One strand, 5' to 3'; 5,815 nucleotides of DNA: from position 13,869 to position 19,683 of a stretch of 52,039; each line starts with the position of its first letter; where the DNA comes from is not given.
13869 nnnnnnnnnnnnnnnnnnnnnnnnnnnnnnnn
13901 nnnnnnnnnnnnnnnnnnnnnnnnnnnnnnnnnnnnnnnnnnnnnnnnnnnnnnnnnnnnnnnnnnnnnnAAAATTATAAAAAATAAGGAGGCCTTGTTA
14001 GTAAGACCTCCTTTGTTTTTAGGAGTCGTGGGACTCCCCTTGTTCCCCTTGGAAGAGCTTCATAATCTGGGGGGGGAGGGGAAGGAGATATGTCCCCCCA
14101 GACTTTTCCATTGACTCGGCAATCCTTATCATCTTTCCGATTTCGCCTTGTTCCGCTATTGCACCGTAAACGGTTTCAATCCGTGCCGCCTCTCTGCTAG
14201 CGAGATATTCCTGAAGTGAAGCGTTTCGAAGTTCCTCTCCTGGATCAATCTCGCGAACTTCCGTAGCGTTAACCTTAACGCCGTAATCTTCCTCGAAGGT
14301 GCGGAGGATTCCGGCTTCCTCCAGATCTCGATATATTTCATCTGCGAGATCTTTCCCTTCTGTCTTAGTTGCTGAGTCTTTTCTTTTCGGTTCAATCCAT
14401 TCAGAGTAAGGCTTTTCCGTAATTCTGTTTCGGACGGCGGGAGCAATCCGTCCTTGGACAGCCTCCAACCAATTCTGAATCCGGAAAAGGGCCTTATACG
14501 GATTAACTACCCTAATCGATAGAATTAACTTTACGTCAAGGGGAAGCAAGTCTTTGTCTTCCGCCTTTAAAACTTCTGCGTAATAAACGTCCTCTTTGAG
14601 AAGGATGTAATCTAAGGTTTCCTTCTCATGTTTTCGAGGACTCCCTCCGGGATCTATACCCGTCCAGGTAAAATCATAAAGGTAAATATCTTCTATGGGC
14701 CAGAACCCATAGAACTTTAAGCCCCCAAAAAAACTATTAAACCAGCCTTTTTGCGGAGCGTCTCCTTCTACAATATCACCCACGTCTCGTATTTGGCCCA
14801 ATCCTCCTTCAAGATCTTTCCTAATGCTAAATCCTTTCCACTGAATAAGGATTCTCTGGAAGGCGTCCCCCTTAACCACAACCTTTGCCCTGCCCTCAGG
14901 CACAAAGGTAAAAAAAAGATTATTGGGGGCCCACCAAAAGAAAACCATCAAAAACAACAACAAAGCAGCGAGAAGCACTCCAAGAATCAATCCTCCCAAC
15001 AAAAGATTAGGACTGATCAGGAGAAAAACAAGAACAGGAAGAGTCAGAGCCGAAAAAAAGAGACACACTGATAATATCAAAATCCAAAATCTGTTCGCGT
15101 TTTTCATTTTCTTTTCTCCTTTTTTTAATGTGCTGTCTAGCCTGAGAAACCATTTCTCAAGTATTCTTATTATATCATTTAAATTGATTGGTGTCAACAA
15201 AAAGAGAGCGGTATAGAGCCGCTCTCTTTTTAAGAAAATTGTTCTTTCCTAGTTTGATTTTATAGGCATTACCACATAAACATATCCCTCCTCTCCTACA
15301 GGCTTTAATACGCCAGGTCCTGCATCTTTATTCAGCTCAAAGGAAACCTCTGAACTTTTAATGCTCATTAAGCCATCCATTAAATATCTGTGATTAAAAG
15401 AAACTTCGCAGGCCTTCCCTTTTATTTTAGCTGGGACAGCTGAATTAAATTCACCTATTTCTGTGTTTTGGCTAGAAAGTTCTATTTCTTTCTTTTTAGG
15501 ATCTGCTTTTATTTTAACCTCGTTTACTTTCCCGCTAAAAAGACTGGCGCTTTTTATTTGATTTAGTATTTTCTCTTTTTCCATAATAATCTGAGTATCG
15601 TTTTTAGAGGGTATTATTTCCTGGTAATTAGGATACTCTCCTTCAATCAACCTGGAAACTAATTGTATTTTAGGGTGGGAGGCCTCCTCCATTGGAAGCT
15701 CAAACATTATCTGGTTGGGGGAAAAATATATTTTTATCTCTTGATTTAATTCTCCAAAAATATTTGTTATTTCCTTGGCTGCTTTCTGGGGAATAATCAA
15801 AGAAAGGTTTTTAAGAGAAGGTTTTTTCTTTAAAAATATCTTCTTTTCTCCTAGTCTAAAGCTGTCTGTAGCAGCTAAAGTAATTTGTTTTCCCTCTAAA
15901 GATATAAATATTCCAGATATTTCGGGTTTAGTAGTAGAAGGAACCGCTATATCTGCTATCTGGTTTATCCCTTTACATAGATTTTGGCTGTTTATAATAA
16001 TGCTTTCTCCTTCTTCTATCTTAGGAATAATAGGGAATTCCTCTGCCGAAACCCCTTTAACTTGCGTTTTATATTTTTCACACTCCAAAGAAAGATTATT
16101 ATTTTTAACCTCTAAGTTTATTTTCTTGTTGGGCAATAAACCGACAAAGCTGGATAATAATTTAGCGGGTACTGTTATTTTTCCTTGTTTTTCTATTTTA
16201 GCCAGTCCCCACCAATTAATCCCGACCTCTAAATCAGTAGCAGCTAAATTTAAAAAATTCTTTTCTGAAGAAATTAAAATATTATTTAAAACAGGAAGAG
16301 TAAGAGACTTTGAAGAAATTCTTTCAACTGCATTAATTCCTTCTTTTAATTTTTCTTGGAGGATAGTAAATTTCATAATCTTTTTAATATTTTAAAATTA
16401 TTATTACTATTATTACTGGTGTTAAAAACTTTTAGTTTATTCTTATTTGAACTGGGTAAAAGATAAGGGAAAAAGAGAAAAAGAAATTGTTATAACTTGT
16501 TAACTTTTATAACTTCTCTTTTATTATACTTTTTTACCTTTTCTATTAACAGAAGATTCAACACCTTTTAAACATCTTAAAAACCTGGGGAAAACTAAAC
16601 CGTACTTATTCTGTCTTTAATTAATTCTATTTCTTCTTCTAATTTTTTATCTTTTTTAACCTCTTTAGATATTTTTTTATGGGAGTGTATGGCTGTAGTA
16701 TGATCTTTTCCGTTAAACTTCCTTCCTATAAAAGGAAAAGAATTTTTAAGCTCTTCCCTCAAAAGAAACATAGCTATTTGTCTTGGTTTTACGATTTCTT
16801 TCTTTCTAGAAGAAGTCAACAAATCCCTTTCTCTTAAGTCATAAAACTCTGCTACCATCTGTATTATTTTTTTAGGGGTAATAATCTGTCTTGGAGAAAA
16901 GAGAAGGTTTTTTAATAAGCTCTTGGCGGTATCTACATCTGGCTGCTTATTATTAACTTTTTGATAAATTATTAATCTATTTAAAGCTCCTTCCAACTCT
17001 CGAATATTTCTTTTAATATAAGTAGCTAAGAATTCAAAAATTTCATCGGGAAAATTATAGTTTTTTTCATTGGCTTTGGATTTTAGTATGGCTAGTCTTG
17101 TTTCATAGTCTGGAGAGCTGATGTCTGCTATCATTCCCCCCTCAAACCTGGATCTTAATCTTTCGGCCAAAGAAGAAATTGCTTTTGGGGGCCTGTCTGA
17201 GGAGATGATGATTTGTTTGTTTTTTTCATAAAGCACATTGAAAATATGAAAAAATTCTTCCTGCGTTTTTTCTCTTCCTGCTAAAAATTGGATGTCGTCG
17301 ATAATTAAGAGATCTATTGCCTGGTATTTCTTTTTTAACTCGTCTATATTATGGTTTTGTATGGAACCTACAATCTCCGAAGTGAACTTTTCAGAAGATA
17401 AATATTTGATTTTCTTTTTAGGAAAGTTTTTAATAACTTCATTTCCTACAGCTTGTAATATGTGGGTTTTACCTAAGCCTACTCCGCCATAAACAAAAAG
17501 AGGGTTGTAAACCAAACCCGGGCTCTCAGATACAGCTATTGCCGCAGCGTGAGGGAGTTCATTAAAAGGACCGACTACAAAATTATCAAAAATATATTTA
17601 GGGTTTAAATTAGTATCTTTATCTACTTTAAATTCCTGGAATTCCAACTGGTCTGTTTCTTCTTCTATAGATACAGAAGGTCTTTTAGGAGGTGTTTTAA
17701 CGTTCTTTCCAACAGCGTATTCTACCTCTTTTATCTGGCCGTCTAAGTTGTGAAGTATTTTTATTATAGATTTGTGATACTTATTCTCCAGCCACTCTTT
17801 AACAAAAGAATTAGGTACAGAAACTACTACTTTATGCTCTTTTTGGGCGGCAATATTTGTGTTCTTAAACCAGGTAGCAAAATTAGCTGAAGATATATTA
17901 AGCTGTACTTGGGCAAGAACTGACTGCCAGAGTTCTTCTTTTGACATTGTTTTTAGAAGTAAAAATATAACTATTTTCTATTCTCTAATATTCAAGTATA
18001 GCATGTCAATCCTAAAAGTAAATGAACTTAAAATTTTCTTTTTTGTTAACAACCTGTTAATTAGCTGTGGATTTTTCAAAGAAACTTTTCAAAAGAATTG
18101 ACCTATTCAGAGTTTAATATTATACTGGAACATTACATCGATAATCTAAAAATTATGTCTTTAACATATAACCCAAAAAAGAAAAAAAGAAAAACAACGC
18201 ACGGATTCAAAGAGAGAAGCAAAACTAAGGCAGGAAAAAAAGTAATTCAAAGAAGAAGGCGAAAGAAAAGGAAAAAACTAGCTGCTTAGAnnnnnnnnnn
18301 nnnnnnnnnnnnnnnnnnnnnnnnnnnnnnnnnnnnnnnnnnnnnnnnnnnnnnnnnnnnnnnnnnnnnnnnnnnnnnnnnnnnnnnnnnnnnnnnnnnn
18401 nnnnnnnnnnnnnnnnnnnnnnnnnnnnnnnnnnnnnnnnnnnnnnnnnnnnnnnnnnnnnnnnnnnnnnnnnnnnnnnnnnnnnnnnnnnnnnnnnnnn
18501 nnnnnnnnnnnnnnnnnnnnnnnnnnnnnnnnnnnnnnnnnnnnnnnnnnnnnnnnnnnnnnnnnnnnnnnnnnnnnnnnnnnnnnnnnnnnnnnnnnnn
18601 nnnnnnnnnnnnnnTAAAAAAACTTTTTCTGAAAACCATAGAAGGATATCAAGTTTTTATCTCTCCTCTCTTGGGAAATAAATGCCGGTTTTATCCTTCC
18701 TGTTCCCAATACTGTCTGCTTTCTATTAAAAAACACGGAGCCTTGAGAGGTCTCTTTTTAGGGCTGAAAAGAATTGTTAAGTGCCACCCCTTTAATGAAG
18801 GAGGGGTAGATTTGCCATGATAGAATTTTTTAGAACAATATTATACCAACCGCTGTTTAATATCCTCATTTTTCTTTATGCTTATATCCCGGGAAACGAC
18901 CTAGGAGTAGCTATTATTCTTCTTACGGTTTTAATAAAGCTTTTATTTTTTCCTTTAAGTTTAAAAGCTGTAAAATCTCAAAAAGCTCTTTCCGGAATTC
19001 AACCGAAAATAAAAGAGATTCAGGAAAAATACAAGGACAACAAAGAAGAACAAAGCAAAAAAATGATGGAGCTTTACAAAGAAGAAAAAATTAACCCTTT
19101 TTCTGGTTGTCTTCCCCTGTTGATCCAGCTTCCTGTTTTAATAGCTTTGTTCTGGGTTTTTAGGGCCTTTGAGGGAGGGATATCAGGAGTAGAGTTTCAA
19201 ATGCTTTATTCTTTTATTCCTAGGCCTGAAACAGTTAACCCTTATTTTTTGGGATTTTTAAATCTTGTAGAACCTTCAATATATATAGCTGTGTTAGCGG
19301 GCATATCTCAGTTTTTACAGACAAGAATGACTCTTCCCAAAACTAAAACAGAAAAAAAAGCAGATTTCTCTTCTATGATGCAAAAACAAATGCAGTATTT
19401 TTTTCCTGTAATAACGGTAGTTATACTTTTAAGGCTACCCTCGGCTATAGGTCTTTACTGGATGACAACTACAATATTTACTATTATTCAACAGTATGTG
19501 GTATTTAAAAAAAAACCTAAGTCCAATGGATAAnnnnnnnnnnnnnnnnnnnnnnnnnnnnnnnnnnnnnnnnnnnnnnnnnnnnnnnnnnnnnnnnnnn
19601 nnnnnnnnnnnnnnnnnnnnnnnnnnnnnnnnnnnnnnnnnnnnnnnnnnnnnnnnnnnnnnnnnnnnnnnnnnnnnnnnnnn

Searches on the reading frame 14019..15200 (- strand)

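Call 65: search_protein_families(library=pfam, proteins=[window:14019-15200:-], max_evalue=0.001)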
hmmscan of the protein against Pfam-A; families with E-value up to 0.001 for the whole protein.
window:14019-15200:- (393 aa): 1 family
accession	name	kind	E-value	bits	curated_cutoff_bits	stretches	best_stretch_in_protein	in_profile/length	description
PF01145.31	Band_7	-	1e-10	42.4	23.6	1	163-343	25-165/176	SPFH domain / Band 7 family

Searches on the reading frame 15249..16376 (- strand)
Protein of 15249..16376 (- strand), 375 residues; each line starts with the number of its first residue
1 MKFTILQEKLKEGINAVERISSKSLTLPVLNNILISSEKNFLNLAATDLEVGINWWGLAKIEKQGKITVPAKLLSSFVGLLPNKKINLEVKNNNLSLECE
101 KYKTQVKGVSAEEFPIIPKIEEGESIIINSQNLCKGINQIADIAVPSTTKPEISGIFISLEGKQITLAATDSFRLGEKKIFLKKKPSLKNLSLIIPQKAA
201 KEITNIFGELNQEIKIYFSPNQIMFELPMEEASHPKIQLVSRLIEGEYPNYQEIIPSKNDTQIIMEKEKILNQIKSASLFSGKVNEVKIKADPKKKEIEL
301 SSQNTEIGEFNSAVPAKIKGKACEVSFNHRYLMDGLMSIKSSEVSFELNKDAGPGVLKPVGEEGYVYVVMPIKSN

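Call 65: search_protein_families(library=pfam, proteins=[window:15249-16376:-], max_evalue=0.001)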
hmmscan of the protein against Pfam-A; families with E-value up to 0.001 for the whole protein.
window:15249-16376:- (375 aa): 3 families
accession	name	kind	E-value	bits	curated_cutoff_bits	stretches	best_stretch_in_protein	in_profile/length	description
PF00712.24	DNA_pol3_beta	-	5e-28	98.1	24.4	1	1-118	1-120/120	DNA polymerase III beta subunit, N-terminal domain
PF02768.20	DNA_pol3_beta_3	-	1.6e-23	83.3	27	1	253-372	2-120/121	DNA polymerase III beta subunit, C-terminal domain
PF02767.21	DNA_pol3_beta_2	-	2.9e-23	82.8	27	2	128-250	2-116/116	DNA polymerase III beta subunit, central domain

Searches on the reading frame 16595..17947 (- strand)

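Call 65: search_protein_families(library=pfam, proteins=[window:16595-17947:-], max_evalue=0.001)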
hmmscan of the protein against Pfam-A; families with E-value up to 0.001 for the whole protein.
window:16595-17947:- (450 aa): 8 families
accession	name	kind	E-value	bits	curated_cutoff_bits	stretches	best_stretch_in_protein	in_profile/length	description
PF00308.24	Bac_DnaA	-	1.9e-68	230.2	23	1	114-274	1-161/162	Bacterial DnaA ATPAse domain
PF08299.17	Bac_DnaA_C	-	1.5e-25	89.4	31.5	1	359-426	2-69/69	Bacterial dnaA protein helix-turn-helix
PF11638.13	DnaA_N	-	1.4e-15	57.2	24.6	1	4-65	1-63/65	DnaA N-terminal domain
PF01695.23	IstB_IS21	-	3.9e-09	36.8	24.1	1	151-252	96-194/238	IstB-like ATP binding protein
PF00004.35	AAA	-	9.4e-06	26.5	21.2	1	151-268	2-127/131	ATPase family associated with various cellular activities (AAA)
PF13173.12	AAA_14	-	0.00011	22.6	27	1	149-268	4-115/129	AAA domain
PF22688.2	Hda_lid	-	0.00017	21.9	27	1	282-325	2-45/65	Hda, lid domain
PF13401.12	AAA_22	-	0.00092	20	27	0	152-245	10-115/130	AAA domain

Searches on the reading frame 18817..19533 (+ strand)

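Call 65: search_protein_families(library=pfam, proteins=[window:18817-19533:+], max_evalue=0.001)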
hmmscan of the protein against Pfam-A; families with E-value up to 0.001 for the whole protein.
window:18817-19533:+ (238 aa): 1 family
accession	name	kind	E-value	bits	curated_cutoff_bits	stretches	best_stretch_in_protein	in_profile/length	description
PF02096.25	60KD_IMP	-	3.5e-54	183.6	35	1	30-229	2-161/163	60Kd inner membrane protein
